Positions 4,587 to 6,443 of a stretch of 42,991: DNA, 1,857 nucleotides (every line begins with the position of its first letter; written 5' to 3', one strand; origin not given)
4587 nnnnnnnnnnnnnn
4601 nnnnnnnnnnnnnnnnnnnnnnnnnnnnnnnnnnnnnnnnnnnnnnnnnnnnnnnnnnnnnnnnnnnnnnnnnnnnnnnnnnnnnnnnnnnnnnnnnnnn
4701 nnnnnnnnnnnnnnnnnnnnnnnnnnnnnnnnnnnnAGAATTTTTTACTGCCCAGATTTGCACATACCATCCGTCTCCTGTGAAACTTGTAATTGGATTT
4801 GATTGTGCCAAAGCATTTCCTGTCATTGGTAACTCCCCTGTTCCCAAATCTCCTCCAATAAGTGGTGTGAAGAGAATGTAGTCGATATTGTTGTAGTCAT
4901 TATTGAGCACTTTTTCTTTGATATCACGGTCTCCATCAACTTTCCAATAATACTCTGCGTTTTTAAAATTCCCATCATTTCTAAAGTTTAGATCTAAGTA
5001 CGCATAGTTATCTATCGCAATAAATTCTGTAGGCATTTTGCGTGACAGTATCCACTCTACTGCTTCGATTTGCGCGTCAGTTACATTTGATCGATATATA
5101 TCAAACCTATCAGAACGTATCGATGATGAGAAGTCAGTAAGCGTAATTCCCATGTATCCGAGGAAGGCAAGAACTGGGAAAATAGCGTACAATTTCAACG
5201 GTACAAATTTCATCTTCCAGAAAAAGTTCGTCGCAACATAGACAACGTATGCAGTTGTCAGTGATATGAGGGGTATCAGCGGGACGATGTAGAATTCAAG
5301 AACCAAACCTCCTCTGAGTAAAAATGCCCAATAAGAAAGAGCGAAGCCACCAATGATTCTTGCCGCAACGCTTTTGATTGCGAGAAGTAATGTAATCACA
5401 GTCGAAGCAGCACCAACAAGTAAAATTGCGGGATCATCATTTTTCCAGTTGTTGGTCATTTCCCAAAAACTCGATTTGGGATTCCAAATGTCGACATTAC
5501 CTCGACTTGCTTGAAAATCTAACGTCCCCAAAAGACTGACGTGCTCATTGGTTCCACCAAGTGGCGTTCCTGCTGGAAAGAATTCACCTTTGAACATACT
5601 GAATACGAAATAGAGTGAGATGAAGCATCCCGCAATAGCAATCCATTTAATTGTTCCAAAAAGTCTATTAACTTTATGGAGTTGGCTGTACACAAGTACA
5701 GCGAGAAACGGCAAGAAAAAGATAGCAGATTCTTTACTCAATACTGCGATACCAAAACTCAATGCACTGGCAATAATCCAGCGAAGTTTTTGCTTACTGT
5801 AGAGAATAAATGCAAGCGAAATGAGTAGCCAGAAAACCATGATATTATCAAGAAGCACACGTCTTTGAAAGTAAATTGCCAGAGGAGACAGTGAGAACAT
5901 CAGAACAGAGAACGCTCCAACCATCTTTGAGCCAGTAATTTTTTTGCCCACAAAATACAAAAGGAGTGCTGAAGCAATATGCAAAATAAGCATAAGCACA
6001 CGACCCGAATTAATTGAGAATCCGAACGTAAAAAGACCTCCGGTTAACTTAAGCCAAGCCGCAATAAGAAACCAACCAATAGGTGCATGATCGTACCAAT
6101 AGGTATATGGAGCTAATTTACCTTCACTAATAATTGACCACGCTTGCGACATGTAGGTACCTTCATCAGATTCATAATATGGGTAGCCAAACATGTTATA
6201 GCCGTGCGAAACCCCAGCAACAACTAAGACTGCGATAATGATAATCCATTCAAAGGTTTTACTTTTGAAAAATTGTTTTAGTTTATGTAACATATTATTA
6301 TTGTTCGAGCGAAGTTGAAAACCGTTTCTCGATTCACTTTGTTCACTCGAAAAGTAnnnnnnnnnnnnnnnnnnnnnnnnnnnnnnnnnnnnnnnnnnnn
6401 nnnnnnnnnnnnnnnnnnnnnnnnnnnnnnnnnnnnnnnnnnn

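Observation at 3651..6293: GT39/PMT-like membrane glycosyltransferase fused to a GH8 endoglucanase domain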

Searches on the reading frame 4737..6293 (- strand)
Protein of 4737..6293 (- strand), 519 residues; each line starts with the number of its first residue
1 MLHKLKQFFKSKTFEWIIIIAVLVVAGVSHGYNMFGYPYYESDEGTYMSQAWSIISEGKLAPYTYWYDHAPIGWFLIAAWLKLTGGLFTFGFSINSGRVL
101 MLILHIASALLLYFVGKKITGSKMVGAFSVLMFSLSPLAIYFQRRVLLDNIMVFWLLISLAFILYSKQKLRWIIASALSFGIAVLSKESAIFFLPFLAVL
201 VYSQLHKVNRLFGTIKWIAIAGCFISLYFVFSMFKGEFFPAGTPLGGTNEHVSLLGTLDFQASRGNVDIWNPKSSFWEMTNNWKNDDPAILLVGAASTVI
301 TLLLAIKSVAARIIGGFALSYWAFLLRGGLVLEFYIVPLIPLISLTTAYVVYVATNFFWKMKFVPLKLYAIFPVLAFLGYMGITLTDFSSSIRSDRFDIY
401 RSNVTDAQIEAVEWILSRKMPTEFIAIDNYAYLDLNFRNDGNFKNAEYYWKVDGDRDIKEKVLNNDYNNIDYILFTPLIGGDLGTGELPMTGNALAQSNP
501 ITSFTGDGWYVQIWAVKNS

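Call 77: predict_structure(alignment_id=A2)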
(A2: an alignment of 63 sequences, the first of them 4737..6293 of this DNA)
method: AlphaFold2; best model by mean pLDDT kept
length: 519 residues; sequences in the alignment: 63
mean_pLDDT: 93.5   pTM: 0.94
mean pLDDT of the five models: 93.5, 93.4, 92.3, 92.0, 92.1
residues with pLDDT >= 90: 446; 70-90: 56; 50-70: 16; < 50: 1
segments of 3 or more residues with pLDDT < 50: none
pLDDT, mean of each block of 10 residues (from residue 1): 90 97 98 97 96 94 79 97 98 98 99 98 96 95 98 99 97 98 97 98 97 98 97 94 95 93 87 95 92 96 98 98 95 97 98 92 74 80 69 72 96 93 95 95 94 93 97 97 94 97 95 84
secondary structure, 60 per line:
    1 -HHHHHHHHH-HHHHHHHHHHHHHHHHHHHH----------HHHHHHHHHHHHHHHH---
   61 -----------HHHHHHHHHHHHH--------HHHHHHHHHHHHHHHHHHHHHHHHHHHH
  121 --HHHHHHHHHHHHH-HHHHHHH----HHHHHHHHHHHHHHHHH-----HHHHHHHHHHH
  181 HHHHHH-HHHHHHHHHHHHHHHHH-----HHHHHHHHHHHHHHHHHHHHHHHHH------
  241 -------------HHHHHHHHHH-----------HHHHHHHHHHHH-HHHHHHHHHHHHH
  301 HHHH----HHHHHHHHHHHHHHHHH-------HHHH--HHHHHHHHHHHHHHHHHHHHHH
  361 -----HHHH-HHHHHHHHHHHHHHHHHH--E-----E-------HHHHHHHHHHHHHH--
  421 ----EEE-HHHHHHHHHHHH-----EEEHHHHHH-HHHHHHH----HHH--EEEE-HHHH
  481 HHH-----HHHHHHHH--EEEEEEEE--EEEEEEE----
elements in order: H2-10 H12-31 H42-57 H72-84 H93-120 H123-135 H137-143 H148-164 H170-186 H188-204 H210-234 H254-263 H275-286 H288-304 H309-325 H333-336 H339-360 H366-369 H371-388 H405-418 E425-427 H429-440 E446-448 H449-454 H456-462 E472-475 H477-483 H489-496 E499-506 E509-515

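Call 79: fold_search(model_id=the predicted structure, library=pdb)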
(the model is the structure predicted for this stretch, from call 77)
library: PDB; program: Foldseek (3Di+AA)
matches with E <= 10: 388; with E <= 0.001: 40
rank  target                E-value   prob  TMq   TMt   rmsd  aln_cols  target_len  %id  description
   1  3wak                  4.7e-09  1.00  0.56  0.37  13.1       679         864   11  Crystal structure of the Archaeoglobus fulgidus oligosaccharyltransferase (O29867_ARCFU) in the apo form (released 2013-10-30)
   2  6ezn_F                3.0e-08  1.00  0.59  0.49  11.9       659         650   13  Cryo-EM structure of the yeast oligosaccharyltransferase (OST) complex (released 2018-01-17)
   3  5gmy_A                3.0e-08  1.00  0.56  0.37  13.2       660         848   11  Crystal structure of the Archaeoglobus fulgidus oligosaccharyltransferase (O29867_ARCFU) tethered with an acceptor pep (released 2017-02-01)
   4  7e9s_A                3.0e-08  1.00  0.56  0.37  13.2       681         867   11  Archaeal oligosaccharyltransferase AglB from Archaeoglobus fulgidus in complex with an inhibitory peptide and a dolich (released 2021-09-08)
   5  8agb_A                3.3e-08  1.00  0.59  0.49  11.9       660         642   13  Structure of yeast oligosaccharylransferase complex with lipid-linked oligosaccharide bound (released 2022-12-07)
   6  7oci_F                8.8e-08  1.00  0.60  0.50   9.4       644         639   14  Cryo-EM structure of yeast Ost6p containing oligosaccharyltransferase complex (released 2022-02-16)
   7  8agc_A                1.5e-07  1.00  0.59  0.47  10.2       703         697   13  Structure of yeast oligosaccharylransferase complex with lipid-linked oligosaccharide and non-acceptor peptide bound (released 2022-12-07)
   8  5f15                  1.6e-07  1.00  0.55  0.53  11.9       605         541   14  Crystal Structure of ArnT from Cupriavidus metallidurans bound to Undecaprenyl phosphate (released 2016-02-17)
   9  8age_A                3.2e-07  1.00  0.60  0.50   9.3       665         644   12  Structure of yeast oligosaccharylransferase complex with acceptor peptide bound (released 2022-12-07)
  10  9i5k_A                5.0e-07  1.00  0.51  0.53   9.4       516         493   14  Structure of the Chaetomium thermophilum Pmt4 homodimer (C2 symmetry) (released 2025-12-24)
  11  6c26_A                6.1e-07  1.00  0.56  0.47   9.7       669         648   14  The Cryo-EM structure of a eukaryotic oligosaccharyl transferase complex (released 2018-01-31)
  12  3waj                  1.3e-06  1.00  0.53  0.37  13.6       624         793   12  Crystal structure of the Archaeoglobus fulgidus oligosaccharyltransferase (O29867_ARCFU) complex with Zn and sulfate (released 2013-10-30)
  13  9s6t_A                1.5e-06  1.00  0.54  0.58   7.5       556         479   14  Ternary cryo-EM structure of chicken ALG12 with Dol25-PP-GlcNAc2Man7, Dol25-P-Man, and Fab (released 2026-03-18)
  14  9n9j_I                3.0e-06  1.00  0.57  0.44  10.8       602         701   13  Structure of a GRP94 folding intermediate engaged with a CCDC134- and FKBP11-bound secretory translocon (released 2025-11-19)
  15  5ezm                  5.3e-06  1.00  0.54  0.53  11.7       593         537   14  Crystal Structure of ArnT from Cupriavidus metallidurans in the apo state (released 2016-02-17)
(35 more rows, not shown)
